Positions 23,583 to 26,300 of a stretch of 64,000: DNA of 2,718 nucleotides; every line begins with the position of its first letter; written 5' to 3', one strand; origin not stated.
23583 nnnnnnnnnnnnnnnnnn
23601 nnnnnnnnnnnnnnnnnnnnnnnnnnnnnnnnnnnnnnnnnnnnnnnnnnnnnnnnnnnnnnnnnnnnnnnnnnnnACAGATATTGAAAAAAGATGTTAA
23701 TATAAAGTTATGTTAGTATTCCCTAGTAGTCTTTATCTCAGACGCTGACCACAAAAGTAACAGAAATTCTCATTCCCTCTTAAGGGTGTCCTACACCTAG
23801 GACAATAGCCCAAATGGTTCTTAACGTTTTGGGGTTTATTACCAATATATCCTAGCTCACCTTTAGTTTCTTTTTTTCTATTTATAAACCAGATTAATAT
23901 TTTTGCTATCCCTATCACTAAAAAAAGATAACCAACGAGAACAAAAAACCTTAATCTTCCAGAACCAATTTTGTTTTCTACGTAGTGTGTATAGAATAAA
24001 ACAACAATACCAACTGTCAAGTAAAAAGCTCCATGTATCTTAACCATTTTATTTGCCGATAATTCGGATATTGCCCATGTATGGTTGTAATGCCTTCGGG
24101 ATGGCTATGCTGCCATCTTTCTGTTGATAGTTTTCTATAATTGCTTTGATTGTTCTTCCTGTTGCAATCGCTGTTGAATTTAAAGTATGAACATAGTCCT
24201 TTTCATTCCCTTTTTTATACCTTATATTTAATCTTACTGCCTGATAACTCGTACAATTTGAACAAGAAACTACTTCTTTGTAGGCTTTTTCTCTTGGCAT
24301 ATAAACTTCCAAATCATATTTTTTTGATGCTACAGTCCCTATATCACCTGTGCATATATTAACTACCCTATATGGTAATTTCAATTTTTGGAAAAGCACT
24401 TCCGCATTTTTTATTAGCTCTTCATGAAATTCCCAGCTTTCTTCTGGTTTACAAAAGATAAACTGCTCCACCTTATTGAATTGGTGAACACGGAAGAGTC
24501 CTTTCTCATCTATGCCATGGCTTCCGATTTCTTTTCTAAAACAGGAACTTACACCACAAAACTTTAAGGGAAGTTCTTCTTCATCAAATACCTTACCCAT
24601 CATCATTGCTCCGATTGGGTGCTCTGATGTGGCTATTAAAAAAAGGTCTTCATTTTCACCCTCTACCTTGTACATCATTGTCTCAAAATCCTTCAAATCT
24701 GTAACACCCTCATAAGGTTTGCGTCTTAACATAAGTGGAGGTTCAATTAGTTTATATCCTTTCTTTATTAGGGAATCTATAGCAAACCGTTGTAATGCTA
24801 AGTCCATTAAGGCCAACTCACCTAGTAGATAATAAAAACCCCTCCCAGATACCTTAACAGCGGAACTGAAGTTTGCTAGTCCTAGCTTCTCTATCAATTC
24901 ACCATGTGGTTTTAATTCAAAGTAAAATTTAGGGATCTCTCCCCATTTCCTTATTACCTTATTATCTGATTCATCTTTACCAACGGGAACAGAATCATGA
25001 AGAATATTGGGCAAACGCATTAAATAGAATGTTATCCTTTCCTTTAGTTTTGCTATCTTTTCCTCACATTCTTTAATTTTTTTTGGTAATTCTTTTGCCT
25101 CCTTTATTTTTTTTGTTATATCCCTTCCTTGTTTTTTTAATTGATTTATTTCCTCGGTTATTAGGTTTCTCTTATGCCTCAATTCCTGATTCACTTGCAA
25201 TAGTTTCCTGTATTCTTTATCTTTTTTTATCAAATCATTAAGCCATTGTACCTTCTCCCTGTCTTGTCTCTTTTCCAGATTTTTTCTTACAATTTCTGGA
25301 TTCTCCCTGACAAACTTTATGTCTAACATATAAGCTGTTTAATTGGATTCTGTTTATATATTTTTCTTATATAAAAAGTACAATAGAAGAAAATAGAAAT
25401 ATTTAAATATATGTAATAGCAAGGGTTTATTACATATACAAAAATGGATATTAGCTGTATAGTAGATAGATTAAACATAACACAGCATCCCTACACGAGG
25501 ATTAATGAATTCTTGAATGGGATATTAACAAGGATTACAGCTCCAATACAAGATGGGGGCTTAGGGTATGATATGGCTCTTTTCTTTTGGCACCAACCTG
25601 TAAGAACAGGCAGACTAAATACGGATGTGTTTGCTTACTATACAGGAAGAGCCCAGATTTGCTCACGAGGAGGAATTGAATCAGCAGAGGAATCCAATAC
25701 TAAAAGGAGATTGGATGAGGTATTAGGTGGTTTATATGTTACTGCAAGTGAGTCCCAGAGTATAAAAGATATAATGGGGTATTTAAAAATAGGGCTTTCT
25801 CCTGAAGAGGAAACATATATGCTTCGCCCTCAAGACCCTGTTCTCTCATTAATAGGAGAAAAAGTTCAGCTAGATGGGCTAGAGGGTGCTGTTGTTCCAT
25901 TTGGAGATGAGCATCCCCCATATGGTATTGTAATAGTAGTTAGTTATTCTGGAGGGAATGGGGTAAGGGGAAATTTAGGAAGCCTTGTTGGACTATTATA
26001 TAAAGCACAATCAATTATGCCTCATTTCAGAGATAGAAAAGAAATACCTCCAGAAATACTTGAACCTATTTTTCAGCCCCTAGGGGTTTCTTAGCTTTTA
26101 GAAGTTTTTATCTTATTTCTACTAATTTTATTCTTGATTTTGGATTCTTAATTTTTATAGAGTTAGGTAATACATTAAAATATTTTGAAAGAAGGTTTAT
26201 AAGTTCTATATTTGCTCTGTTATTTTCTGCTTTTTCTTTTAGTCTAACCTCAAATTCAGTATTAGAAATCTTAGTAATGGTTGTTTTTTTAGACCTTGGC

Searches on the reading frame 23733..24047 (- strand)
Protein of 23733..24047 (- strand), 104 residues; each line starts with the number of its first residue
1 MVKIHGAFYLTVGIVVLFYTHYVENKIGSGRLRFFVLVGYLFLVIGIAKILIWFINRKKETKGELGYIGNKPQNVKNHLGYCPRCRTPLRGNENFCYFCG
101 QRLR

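Call 3: search_protein_families(library=pfam, proteins=[window:23733-24047:-], max_evalue=1)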
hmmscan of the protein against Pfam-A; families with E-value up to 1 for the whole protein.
window:23733-24047:- (104 aa): 10 families
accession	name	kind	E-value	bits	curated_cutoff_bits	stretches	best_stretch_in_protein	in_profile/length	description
PF13240.11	Zn_Ribbon_1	-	5.2e-05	23.3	25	1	81-102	1-22/23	zinc-ribbon domain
PF12773.13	DZR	-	0.0016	19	27.3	1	82-103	1-22/45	Double zinc ribbon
PF17032.10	Zn_ribbon_15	-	0.0086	17.3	28.9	1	79-100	52-73/73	zinc-ribbon family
PF13920.12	zf-C3HC4_3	-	0.012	15.8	27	1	77-102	21-45/49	Zinc finger, C3HC4 type (RING finger)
PF13248.11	Zn_ribbon_3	-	0.012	15.5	27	1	81-103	4-26/26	zinc-ribbon domain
PF24460.1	DUF7575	-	0.019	14.8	28.5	1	82-103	6-27/28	Domain of unknown function (DUF7575)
PF18912.6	DZR_2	-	0.039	14.2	27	1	75-102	17-45/56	Double zinc ribbon domain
PF13490.11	zf-HC2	-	0.15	12.6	22.2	1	74-86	23-35/35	Putative zinc-finger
PF16954.10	HRG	-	0.2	12.5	27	1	32-55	1-24/52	Haem-transporter, endosomal/lysosomal, haem-responsive gene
PF19762.4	DUF6249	-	0.2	12.1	33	1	13-57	68-104/104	Domain of unknown function (DUF6249)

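Call 4: search_protein_families(library=ncbifam, proteins=[window:23733-24047:-], max_evalue=1)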
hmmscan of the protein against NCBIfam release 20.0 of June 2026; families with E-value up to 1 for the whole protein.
window:23733-24047:- (104 aa): 4 families
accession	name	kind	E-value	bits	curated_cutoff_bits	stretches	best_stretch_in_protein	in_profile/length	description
NF007577.0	PRK10209.1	equivalog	0.029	14.1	189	1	8-62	83-135/190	HdeD family acid-resistance protein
NF011715.0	PRK15136.1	equivalog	0.16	10.5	563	1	30-70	19-60/390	multidrug efflux MFS transporter periplasmic adaptor subunit EmrA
NF042915.1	MAB_1171c_fam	subfamily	0.23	10.5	100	1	20-63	122-165/362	MAB_1171c family putative transporter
NF045510.1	4Cys_prefix_kin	domain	1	9.7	24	0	71-89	9-26/26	4-Cys prefix domain-containing protein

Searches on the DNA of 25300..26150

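Call 75: search_rna_families(source=window, start=25300, end=26150, threshold=evalue, max_evalue=1)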
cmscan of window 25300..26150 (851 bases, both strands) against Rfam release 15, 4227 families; matches with E-value up to 1: 0.
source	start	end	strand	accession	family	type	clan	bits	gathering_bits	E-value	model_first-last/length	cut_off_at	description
